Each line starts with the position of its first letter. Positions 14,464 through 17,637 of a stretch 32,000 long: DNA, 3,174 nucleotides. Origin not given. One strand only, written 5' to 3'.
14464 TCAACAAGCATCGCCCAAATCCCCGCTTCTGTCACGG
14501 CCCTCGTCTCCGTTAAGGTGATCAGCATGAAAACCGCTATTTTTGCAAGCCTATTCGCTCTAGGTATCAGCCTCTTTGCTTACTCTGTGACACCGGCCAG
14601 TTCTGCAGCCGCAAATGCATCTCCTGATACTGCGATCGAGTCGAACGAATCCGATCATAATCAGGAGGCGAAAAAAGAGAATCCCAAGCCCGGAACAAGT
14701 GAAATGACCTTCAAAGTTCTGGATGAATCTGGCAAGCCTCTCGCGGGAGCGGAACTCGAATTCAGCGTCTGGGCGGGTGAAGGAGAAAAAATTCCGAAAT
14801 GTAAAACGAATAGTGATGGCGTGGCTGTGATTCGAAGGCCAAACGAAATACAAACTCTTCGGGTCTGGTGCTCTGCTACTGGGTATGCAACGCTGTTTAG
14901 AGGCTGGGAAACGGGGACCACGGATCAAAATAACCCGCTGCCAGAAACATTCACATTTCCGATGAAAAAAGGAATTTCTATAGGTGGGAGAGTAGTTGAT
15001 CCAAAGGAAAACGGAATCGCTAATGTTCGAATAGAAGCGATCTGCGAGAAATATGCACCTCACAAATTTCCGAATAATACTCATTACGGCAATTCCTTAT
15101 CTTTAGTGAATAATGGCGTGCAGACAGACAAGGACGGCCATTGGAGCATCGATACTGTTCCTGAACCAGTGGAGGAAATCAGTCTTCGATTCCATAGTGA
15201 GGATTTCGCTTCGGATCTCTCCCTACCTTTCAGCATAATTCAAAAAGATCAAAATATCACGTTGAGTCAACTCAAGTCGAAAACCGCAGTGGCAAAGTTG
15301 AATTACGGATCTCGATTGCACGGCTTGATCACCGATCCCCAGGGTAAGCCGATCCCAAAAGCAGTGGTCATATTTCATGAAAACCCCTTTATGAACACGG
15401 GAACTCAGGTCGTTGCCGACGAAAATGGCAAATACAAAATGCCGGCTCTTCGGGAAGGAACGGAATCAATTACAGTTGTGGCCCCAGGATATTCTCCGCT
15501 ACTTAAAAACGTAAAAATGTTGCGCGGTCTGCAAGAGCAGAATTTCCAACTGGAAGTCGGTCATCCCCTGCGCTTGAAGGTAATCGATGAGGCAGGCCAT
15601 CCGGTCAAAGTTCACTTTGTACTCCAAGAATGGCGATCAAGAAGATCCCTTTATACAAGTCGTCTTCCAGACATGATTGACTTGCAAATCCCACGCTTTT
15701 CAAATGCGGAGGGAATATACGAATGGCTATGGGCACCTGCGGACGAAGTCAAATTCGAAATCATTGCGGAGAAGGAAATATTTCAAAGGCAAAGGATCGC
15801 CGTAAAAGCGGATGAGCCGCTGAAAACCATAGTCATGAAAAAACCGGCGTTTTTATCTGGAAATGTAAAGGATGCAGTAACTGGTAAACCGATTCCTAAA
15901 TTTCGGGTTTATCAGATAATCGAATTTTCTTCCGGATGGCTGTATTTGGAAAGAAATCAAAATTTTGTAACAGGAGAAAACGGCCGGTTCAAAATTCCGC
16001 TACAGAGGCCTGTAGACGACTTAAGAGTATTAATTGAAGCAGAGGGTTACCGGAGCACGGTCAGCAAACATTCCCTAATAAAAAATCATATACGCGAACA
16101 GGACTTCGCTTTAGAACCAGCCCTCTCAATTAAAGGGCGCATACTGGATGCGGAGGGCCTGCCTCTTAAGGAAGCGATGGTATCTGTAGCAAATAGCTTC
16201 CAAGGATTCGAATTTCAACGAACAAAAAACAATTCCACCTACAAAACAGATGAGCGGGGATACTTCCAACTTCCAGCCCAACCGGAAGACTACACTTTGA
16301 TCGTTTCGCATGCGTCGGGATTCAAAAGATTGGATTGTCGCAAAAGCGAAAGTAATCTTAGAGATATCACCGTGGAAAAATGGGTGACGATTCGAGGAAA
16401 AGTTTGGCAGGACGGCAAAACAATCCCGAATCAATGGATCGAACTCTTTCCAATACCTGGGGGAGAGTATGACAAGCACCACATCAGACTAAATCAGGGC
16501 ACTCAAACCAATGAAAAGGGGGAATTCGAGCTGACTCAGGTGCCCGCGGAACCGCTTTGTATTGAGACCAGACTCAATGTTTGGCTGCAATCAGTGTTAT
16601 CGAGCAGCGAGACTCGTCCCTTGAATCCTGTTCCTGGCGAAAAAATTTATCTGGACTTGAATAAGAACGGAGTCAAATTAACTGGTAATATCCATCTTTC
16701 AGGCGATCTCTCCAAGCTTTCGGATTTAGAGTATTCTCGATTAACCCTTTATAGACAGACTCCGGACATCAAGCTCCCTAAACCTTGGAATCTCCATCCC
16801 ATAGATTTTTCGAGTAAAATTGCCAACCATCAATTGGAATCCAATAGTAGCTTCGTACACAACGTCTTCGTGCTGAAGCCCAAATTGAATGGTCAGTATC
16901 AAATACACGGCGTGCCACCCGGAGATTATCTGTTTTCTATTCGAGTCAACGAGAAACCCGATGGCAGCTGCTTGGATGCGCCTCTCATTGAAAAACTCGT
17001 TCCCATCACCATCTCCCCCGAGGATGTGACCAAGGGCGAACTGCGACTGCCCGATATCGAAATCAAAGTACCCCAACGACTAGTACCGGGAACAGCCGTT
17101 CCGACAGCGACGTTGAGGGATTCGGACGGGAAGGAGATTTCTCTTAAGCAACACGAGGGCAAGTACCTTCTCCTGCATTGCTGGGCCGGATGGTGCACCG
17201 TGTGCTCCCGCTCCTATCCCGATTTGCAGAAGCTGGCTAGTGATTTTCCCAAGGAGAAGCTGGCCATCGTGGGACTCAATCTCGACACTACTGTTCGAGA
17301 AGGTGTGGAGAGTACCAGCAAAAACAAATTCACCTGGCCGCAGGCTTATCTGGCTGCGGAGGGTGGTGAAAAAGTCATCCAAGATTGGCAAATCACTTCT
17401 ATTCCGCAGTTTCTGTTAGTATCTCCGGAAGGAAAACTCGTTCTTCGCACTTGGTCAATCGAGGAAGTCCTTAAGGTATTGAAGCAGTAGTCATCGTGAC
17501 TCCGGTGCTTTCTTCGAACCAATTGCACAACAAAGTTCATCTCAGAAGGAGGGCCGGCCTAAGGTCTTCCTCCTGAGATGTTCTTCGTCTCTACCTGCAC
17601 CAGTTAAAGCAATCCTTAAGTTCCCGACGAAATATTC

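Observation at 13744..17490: One-polypeptide ECF sigma factor, TM helix, about 800 aa of beta-sandwich domains and a periplasmic TlpA-like CxxC thioredoxin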

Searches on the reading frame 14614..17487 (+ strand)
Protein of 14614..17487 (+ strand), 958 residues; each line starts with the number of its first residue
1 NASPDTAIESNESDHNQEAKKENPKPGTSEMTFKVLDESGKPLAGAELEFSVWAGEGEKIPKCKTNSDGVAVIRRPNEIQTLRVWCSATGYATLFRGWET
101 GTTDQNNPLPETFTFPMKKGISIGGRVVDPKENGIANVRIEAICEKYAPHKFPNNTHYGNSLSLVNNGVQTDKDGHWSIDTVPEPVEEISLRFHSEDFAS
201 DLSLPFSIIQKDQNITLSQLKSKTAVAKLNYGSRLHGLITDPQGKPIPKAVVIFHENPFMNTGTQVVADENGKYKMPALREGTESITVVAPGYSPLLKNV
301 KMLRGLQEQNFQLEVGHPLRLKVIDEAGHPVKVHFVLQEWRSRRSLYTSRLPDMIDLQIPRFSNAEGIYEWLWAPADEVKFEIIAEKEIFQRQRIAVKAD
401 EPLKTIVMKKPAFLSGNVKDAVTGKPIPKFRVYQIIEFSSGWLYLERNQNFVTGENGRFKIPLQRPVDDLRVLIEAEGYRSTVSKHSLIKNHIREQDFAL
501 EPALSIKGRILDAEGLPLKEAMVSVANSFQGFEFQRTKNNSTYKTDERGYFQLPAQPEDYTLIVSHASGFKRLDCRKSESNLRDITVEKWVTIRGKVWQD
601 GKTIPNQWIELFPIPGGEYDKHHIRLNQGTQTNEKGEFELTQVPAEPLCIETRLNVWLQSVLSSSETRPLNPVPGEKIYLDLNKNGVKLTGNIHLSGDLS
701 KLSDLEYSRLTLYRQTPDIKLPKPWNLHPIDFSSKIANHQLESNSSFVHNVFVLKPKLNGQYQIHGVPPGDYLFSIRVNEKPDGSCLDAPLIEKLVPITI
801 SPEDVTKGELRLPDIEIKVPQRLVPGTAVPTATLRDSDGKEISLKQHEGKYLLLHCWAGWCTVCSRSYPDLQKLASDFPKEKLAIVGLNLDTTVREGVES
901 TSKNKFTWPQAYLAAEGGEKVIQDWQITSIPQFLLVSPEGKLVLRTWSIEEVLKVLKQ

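Call 79: predict_structure(alignment_id=A3)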
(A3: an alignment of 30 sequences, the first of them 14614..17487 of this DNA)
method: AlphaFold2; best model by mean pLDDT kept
length: 958 residues; sequences in the alignment: 30
mean_pLDDT: 84.9   pTM: 0.64
mean pLDDT of the five models: 84.9, 84.8, 83.9, 83.5, 83.3
residues with pLDDT >= 90: 454; 70-90: 387; 50-70: 86; < 50: 31
segments of 3 or more residues with pLDDT < 50: 1-26, 102-106
pLDDT, mean of each block of 10 residues (from residue 1): 30 35 56 92 92 65 90 80 89 85 55 91 94 93 74 75 77 95 86 86 72 87 93 93 96 87 86 92 91 94 88 96 94 92 85 84 93 93 82 87 87 90 95 82 73 91 71 93 84 88 94 94 89 73 88 91 92 87 91 96 91 75 84 89 92 85 92 95 94 82 72 89 70 59 74 88 94 88 69 88 93 89 84 88 88 91 82 86 92 85 89 82 83 92 89 87
secondary structure, 60 per line:
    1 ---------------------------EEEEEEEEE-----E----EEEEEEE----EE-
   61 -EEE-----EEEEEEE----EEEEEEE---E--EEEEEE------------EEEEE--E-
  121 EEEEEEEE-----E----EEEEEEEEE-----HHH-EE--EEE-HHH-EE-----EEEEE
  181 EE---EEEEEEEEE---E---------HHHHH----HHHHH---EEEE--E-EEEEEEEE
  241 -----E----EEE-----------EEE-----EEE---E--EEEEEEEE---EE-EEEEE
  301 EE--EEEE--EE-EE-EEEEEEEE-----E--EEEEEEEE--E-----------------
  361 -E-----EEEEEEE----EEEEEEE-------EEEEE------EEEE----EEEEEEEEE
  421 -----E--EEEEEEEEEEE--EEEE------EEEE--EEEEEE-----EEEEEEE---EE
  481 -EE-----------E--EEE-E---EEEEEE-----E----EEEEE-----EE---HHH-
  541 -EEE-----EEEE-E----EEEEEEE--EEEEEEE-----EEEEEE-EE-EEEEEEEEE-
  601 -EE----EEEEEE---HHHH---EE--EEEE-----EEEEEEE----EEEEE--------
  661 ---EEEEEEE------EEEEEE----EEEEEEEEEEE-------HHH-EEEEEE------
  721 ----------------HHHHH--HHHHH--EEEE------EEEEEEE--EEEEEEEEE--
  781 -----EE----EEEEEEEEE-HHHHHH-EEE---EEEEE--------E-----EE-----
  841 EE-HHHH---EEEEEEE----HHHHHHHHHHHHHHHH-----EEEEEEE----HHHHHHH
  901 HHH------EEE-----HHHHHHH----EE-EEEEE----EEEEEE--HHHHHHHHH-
elements in order (helices of 4 or more, strands of 3 or more residues): E28-36 E47-53 E62-64 E70-76 E81-87 E94-99 E112-116 E121-128 E139-147 E161-163 E176-182 E186-194 H208-212 H217-221 E225-228 E233-240 E251-253 E265-267 E273-275 E282-289 E296-302 E305-308 E317-324 E333-340 E368-374 E379-385 E393-397 E404-407 E412-420 E429-439 E442-445 E452-455 E458-463 E469-475 E498-500 E506-511 E522-526 E542-544 E550-553 E560-566 E569-575 E581-586 E591-599 E608-613 H617-620 E628-631 E637-643 E648-652 E664-670 E677-682 E687-697 E709-714 H737-741 H744-748 E751-754 E761-767 E770-778 E792-800 H802-807 E809-811 E815-819 H844-847 E851-857 H862-877 E883-889 H894-903 E910-912 H918-924 E932-936 E941-946 H949-957

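Call 83: fold_search(model_id=the predicted structure, library=pdb)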
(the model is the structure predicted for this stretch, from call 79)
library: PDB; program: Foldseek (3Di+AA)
matches with E <= 10: 1607; with E <= 0.001: 563
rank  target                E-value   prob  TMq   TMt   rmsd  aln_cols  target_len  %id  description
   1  9ba4_A                1.6e-12  0.98  0.06  0.06  44.5       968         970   10  Full-length cross-linked Contactin 2 (CNTN2) (released 2024-07-17)
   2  6fwv_B                7.2e-12  1.00  0.09  0.16  33.2       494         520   12  The Bacillus anthracis TIE protein (released 2018-08-08)
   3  6fwv_A                2.2e-11  1.00  0.09  0.16  33.8       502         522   12  The Bacillus anthracis TIE protein (released 2018-08-08)
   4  6tav_B                1.2e-10  0.97  0.07  0.06  34.5       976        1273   10  Crystal structure of endopeptidase-induced alpha2-macroglobulin (released 2021-05-12)
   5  8k53_A                3.0e-10  0.87  0.06  0.07  41.8       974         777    8  Structure of the Dimeric Human CNTN2 Ig 1-6-FNIII 1-2 Domain in an Asymmetric State (released 2023-12-06)
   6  5xyr                  3.1e-10  0.99  0.09  0.07  32.3       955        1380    8  Crystal structure of a serine protease from Streptococcus species (released 2018-08-08)
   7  6vjb                  3.3e-10  0.91  0.07  0.06  32.1      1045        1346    8  Crystal structure of a catalytically inactive CXC Chemokine-degrading protease SpyCEP from Streptococcus pyogenes (released 2020-04-15)
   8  5xya                  8.7e-10  0.99  0.09  0.07  31.9       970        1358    9  Crystal structure of a serine protease from Streptococcus species (released 2018-08-08)
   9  8v29_C                1.0e-09  0.85  0.06  0.07  54.2       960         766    9  Cryo-EM structure of human type I OSM receptor complex: model for full extracellular assembly (released 2024-11-20)
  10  7u8t_A                1.1e-09  1.00  0.09  0.13  28.6       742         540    9  Vps13 adaptor binding domain in complex with Mcp1 PxP motif peptide (released 2022-03-30)
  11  7u8t_B                1.3e-09  0.99  0.09  0.12  31.8       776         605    8  Vps13 adaptor binding domain in complex with Mcp1 PxP motif peptide (released 2022-03-30)
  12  4grf                  1.4e-09  1.00  0.14  0.86   2.1       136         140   28  Crystal structure of thioredoxin domain of thiol-disulfide oxidoreductase BVU-2223 (Target EFI-501010) from Bacteroides  (released 2012-10-10)
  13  3kpt_A                1.5e-09  1.00  0.09  0.22  24.5       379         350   13  Crystal structure of BcpA, the major pilin subunit of Bacillus cereus (released 2009-11-24)
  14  9fx3_A                1.7e-09  0.87  0.07  0.06  34.0       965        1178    8  Structure of active human CD109 (released 2025-03-19)
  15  7vcn_B                2.3e-09  1.00  0.12  0.20  33.2       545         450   10  Crystal Structure of PitA fragment from pilus islet-2 of Streptococcus oralis with Tb-Xo4 (released 2022-07-13)
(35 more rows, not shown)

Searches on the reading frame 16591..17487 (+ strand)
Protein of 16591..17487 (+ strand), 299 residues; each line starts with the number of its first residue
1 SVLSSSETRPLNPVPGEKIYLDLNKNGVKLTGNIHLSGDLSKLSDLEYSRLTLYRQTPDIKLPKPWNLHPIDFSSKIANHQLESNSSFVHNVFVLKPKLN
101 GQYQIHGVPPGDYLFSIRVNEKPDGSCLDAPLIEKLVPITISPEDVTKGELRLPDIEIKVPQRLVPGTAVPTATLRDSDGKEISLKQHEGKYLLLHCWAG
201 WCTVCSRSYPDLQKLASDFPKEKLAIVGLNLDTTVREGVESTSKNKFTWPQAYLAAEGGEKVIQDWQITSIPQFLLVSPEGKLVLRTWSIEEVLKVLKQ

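Call 35: find_homologous_proteins(query=window:16591-17487:+, max_evalue=0.000001)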
Query window:16591-17487:+ (299 aa): 2 proteins with E <= 0.000001 among 1147 candidates.
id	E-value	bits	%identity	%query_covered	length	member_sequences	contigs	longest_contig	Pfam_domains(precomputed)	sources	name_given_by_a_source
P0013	2.7e-12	65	33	49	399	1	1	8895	PF00085.27,PF08534.17,PF00255.26,PF13905.13,PF13098.14,PF00578.28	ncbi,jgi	jgi:thiol-disulfide isomerase/thioredoxin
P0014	1.3e-8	53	31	45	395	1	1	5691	PF00085.27,PF08534.17,PF13905.13,PF13098.14,PF00578.28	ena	-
